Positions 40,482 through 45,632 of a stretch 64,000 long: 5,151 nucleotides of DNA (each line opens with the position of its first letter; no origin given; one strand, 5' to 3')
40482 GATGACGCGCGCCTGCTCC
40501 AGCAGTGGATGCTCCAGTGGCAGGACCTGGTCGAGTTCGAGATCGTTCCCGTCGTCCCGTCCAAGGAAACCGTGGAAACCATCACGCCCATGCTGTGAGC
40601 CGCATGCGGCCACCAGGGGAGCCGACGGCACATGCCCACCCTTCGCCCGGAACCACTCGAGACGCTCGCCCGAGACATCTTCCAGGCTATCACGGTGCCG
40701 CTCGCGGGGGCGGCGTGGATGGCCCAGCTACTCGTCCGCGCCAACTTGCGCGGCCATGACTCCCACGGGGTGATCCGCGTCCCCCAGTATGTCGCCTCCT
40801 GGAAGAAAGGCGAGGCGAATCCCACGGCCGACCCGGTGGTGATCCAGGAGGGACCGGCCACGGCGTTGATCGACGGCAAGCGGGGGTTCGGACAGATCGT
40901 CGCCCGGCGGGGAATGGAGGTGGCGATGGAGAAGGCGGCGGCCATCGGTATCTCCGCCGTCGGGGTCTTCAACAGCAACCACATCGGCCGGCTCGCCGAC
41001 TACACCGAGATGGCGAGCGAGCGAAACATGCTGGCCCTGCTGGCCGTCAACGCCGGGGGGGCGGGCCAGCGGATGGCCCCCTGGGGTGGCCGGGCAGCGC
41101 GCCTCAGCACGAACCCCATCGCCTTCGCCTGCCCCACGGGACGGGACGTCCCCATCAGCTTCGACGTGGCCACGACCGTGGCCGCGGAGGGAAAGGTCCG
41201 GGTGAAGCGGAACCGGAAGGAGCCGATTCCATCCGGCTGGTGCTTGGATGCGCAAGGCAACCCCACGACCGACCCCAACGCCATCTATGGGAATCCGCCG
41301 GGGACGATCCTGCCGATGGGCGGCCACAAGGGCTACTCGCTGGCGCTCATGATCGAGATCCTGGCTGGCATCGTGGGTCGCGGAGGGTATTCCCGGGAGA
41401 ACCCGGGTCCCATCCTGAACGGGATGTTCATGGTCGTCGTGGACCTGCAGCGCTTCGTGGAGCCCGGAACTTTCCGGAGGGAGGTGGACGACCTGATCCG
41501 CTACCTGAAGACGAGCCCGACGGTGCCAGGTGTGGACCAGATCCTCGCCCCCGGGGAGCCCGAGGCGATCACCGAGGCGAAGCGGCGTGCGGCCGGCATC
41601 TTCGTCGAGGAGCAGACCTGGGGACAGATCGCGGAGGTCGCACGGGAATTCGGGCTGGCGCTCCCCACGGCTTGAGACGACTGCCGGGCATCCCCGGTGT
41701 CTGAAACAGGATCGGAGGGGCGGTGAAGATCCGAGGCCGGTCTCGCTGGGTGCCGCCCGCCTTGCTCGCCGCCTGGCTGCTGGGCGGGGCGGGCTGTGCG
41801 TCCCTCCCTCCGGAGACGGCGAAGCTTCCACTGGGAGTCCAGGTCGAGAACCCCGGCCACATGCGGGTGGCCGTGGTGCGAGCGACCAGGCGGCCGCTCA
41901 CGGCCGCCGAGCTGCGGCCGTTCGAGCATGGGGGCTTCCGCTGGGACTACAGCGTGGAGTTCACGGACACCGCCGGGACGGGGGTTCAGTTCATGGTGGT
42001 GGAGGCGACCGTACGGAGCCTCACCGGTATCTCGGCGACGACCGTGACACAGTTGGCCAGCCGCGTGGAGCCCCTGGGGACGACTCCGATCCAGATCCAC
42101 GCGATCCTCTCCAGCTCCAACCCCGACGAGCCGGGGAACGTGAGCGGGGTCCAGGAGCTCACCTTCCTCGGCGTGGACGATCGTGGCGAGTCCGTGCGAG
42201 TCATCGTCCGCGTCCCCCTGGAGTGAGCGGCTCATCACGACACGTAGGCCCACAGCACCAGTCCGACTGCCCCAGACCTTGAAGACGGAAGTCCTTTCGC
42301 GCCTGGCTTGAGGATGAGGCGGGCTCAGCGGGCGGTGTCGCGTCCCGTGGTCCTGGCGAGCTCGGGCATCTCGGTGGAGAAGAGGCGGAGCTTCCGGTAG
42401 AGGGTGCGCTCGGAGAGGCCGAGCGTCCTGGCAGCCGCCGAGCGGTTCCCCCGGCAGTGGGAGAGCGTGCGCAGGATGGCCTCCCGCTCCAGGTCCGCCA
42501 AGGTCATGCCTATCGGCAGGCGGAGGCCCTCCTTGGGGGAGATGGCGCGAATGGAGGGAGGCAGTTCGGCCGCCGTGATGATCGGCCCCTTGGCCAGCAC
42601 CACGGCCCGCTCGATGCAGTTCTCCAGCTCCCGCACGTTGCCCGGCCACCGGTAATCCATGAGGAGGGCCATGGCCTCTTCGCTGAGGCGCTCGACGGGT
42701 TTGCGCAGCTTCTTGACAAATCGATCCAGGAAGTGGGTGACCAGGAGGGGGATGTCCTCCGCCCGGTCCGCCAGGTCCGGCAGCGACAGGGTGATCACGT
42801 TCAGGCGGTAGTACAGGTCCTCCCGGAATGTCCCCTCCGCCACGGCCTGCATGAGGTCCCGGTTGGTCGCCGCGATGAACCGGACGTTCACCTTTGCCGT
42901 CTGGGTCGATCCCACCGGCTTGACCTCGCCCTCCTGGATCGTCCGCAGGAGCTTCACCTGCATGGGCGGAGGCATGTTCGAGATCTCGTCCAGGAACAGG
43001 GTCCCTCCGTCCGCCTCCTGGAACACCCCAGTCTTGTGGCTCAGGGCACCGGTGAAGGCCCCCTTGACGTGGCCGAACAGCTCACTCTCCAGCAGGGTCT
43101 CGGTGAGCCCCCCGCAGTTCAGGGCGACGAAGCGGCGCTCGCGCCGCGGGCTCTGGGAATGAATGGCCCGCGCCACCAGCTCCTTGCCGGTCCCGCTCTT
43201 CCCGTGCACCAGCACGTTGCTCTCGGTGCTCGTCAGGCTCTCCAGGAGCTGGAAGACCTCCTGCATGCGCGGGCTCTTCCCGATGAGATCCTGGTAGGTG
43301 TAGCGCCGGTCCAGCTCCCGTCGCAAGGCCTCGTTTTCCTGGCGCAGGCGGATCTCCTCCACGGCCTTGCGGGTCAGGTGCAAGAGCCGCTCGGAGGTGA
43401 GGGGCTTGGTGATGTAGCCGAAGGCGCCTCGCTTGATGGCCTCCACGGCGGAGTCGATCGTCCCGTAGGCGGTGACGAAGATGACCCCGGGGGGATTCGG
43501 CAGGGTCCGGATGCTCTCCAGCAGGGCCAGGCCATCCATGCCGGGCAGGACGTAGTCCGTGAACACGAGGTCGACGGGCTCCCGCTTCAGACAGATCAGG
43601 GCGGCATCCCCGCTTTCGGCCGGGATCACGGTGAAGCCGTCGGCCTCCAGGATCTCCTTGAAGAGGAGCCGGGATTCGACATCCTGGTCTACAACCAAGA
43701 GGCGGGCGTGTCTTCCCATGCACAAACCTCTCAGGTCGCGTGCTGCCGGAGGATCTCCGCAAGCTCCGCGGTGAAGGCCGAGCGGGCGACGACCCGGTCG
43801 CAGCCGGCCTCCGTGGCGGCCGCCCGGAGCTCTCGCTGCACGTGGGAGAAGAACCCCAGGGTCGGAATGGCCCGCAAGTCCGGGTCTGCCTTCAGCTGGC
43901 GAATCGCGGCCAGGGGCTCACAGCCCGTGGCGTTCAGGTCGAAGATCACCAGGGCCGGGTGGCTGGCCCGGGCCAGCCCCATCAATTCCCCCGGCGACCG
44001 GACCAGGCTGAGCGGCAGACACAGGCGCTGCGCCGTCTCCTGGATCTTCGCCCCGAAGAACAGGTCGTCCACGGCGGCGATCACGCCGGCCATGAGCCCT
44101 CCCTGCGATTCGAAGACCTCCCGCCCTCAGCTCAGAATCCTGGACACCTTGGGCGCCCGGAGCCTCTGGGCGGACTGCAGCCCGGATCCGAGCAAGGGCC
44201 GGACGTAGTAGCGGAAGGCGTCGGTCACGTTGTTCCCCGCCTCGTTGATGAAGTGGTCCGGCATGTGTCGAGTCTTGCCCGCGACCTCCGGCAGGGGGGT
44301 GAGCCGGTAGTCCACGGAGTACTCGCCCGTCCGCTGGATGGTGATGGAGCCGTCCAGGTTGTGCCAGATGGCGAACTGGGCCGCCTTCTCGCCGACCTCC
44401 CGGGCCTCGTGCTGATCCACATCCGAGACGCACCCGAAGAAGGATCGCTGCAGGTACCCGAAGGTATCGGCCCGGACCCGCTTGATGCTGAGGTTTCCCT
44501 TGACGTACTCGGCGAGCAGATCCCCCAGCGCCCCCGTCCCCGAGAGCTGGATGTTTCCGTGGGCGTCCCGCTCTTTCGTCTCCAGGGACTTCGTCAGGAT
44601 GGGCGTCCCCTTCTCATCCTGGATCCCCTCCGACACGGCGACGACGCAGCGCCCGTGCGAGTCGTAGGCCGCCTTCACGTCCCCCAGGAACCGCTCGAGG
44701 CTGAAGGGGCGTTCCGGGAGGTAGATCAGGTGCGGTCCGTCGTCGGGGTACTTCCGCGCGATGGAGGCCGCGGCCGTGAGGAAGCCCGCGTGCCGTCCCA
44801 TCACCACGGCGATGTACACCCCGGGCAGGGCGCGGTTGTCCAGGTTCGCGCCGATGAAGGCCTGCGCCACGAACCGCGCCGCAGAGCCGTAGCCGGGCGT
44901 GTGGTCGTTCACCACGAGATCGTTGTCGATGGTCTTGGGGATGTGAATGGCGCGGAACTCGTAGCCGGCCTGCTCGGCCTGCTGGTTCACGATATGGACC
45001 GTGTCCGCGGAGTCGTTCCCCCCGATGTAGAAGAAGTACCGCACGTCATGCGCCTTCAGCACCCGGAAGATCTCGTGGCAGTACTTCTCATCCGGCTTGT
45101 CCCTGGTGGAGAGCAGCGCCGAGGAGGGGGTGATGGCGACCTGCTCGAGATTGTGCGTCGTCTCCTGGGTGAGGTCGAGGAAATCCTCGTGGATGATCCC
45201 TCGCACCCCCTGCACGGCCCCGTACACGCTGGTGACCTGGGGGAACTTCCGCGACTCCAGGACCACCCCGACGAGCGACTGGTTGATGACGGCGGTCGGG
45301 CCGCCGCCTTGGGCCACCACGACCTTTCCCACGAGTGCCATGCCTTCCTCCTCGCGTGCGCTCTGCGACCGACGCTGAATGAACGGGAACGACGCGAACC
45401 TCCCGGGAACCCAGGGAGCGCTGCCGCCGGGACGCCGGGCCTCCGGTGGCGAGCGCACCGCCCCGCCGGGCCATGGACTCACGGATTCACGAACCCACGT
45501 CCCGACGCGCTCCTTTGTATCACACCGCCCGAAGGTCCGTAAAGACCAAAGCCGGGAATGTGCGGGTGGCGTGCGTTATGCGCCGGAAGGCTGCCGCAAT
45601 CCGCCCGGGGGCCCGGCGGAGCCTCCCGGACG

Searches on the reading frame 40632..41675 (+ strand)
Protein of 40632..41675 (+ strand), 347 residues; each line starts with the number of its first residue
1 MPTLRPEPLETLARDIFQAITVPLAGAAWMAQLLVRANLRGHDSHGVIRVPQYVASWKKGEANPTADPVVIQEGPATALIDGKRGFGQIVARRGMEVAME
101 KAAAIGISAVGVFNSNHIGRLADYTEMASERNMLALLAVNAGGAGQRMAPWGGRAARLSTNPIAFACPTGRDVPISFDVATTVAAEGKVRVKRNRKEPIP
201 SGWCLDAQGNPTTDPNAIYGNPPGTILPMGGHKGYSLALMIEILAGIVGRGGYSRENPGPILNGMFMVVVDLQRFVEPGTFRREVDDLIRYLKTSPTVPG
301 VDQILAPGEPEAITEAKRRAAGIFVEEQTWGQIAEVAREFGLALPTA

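Call 15: search_protein_families(library=ncbifam, proteins=[window:40632-41675:+], max_evalue=0.01)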
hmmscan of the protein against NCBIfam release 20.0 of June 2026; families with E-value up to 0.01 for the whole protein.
window:40632-41675:+ (347 aa): 5 families
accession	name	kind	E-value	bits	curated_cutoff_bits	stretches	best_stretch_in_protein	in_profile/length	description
NF007504.0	PRK10098.1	equivalog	4.4e-83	279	336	1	4-343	7-347/360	malate/lactate/ureidoglycolate dehydrogenase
NF040650.1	sulfolac_dhydr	equivalog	1.7e-73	247.7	500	1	7-344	6-337/339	L-sulfolactate dehydrogenase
NF011599.0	PRK15025.1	equivalog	8.6e-58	196.2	356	1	7-328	6-326/349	ureidoglycolate dehydrogenase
TIGR03175.1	AllD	equivalog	2.6e-55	187.9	496.2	1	7-328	6-326/349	ureidoglycolate dehydrogenase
NF009750.0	PRK13260.1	equivalog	2e-39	135.6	316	1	24-334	23-330/332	3-dehydro-L-gulonate 2-dehydrogenase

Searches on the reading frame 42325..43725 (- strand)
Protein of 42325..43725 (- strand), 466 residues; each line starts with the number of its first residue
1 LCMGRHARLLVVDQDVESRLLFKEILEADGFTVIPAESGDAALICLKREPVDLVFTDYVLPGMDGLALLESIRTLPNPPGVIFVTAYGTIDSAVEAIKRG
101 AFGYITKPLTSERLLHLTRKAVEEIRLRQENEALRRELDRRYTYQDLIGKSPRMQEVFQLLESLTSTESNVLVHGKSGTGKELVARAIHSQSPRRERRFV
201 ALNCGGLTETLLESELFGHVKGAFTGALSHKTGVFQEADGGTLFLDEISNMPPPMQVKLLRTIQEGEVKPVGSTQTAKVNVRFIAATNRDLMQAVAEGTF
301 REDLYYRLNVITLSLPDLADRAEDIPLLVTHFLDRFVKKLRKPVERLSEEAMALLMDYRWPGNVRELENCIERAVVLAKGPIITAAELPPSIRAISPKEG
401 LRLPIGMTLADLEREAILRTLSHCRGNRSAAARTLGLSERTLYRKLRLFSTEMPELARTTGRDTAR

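Call 6: search_protein_families(library=pfam, proteins=[window:42325-43725:-], max_evalue=0.01)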
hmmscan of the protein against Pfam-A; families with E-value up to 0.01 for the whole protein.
window:42325-43725:- (466 aa): 15 families
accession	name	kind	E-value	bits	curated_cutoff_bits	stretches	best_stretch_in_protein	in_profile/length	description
PF00158.32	Sigma54_activat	-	3.4e-71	238.8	20.2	1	147-313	1-167/168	Sigma-54 interaction domain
PF25601.1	AAA_lid_14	-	1.8e-30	105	27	1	320-399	2-81/87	AAA+ ATPase lid domain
PF00072.30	Response_reg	-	1.8e-25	89.7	30.2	1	10-116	2-108/111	Response regulator receiver domain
PF14532.12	Sigma54_activ_2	-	2e-22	80.4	25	1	148-318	1-138/138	Sigma-54 interaction domain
PF02954.25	HTH_8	-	1.5e-14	53.8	22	1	408-447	1-40/42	Bacterial regulatory protein, Fis family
PF00004.35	AAA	-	2.8e-07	31.5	21.2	1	171-293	1-112/131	ATPase family associated with various cellular activities (AAA)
PF07728.20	AAA_5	-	5.2e-07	30.2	22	1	170-289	1-123/139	AAA domain (dynein-related subfamily)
PF13191.12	AAA_16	-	3e-06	28.3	32.6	1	147-247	2-86/167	AAA ATPase domain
PF07724.20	AAA_2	-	0.00011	22.7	27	1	168-293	3-129/166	AAA domain (Cdc48 subfamily)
PF13551.12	HTH_29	-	0.00068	20.1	28.1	1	423-453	10-40/64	Winged helix-turn helix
PF01078.27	Mg_chelatase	-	0.00089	19.1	20.3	0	227-288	94-157/207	Magnesium chelatase, subunit ChlI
PF18024.7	HTH_50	-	0.0011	19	27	1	409-449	8-47/50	Helix-turn-helix domain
PF13401.12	AAA_22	-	0.0016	19.2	27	0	166-251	3-96/130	AAA domain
PF25201.1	nSTAND6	-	0.0021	18.5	27.7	1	153-220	4-67/148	Novel STAND NTPase 6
PF12775.13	AAA_7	-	0.0093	16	25.8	0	156-204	21-69/181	P-loop containing dynein motor region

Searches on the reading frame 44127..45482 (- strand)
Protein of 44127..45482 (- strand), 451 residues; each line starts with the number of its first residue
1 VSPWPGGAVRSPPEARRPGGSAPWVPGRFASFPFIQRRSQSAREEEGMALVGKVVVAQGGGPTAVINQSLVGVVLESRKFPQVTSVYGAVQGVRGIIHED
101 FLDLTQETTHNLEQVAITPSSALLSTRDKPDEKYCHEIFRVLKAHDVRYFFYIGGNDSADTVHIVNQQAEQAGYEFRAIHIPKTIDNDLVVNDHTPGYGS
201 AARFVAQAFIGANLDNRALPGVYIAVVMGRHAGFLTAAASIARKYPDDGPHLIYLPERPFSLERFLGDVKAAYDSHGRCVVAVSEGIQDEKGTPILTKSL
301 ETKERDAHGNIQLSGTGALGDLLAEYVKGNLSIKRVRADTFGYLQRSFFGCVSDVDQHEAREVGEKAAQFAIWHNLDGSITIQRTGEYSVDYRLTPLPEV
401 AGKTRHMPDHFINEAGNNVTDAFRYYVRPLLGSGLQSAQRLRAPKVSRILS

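Call 32: search_protein_families(library=pfam, proteins=[window:44127-45482:-], max_evalue=0.001)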
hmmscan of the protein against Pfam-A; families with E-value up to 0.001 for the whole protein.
window:44127-45482:- (451 aa): 1 family
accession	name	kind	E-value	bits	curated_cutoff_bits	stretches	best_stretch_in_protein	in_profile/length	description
PF00365.25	PFK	-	7.8e-47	160.4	30.9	1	53-370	1-276/277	Phosphofructokinase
